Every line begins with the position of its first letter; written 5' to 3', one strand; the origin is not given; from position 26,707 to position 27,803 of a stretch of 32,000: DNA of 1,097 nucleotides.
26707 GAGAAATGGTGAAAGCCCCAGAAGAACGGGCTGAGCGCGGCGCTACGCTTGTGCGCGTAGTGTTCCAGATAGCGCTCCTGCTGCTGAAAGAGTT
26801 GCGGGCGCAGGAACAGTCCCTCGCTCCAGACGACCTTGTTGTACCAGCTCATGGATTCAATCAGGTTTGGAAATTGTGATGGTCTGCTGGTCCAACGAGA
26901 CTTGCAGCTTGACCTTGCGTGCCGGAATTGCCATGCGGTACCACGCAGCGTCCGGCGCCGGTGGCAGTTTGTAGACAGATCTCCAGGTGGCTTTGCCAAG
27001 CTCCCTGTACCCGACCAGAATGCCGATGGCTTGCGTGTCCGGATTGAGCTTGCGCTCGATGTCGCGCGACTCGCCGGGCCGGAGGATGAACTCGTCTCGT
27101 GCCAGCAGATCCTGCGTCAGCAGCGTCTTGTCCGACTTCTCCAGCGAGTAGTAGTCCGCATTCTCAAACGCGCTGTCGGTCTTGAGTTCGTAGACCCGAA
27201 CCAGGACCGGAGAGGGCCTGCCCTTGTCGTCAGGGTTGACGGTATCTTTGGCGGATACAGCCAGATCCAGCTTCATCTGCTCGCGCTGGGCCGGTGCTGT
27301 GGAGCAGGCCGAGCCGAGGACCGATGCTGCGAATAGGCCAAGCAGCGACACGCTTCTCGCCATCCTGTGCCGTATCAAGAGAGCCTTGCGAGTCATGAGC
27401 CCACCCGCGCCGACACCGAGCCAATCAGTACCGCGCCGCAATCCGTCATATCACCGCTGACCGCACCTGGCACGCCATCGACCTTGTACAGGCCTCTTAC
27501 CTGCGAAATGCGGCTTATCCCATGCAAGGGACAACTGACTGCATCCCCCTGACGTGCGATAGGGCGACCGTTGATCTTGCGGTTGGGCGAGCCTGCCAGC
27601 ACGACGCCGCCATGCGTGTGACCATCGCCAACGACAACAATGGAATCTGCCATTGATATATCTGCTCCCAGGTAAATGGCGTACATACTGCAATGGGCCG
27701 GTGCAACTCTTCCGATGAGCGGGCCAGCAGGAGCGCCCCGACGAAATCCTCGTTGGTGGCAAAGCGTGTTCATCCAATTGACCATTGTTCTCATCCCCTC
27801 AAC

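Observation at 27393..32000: T6SS cargo module: effector-like gene followed by two tandem 520-aa lipoproteins, directly upstream of PAAR-tssJKLM-tagF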

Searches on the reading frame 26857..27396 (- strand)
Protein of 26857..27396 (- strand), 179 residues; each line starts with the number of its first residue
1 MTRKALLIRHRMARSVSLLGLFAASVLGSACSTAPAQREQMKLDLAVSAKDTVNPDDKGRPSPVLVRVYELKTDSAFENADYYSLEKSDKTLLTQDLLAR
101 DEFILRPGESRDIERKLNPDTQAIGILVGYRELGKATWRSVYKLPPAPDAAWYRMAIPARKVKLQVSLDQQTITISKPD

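Call 5: search_protein_families(library=pfam, proteins=[window:26857-27396:-], max_evalue=0.1)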
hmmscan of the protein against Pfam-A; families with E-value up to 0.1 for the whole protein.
window:26857-27396:- (179 aa): 1 family
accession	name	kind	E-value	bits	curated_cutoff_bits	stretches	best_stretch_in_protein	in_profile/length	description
PF12790.13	T6SS-SciN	-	6.5e-41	139.3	27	1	42-170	2-119/120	Type VI secretion lipoprotein, VasD, EvfM, TssJ, VC_A0113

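Call 6: search_protein_families(library=ncbifam, proteins=[window:26857-27396:-], max_evalue=0.1)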
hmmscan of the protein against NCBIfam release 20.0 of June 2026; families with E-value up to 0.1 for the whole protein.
window:26857-27396:- (179 aa): 1 family
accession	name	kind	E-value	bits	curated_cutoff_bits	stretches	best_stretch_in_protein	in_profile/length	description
TIGR03352.1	VI_chp_3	equivalog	2.3e-41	140.9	31.6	1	21-172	6-146/147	type VI secretion system lipoprotein TssJ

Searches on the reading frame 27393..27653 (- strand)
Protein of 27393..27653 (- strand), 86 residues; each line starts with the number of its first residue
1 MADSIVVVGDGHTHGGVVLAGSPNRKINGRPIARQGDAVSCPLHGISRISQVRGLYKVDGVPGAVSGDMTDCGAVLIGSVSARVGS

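Call 5: search_protein_families(library=pfam, proteins=[window:27393-27653:-], max_evalue=0.1)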
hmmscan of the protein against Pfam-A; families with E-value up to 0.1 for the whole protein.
window:27393-27653:- (86 aa): 1 family
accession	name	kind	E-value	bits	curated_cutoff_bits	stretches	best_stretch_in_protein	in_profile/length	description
PF05488.18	PAAR_motif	-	1.1e-21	77.3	27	1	8-77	1-69/70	PAAR motif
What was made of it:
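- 27393..27653 (-): PAAR spike-tip protein (86 aa). Pfam PAAR_motif E=1.1e-21 (call 5).
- Checked: PAAR: 27393-27653, Pfam PAAR_motif E=1.1e-21 (call 5).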

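Call 6: search_protein_families(library=ncbifam, proteins=[window:27393-27653:-], max_evalue=0.1)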
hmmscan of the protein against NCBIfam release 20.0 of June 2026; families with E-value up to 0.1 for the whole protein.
window:27393-27653:- (86 aa): 1 family
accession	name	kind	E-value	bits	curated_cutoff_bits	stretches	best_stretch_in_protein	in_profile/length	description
NF033420.0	T6SS_PAAR_dom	equivalog_domain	2.7e-10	40.2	124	1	13-85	17-94/94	type VI secretion system PAAR protein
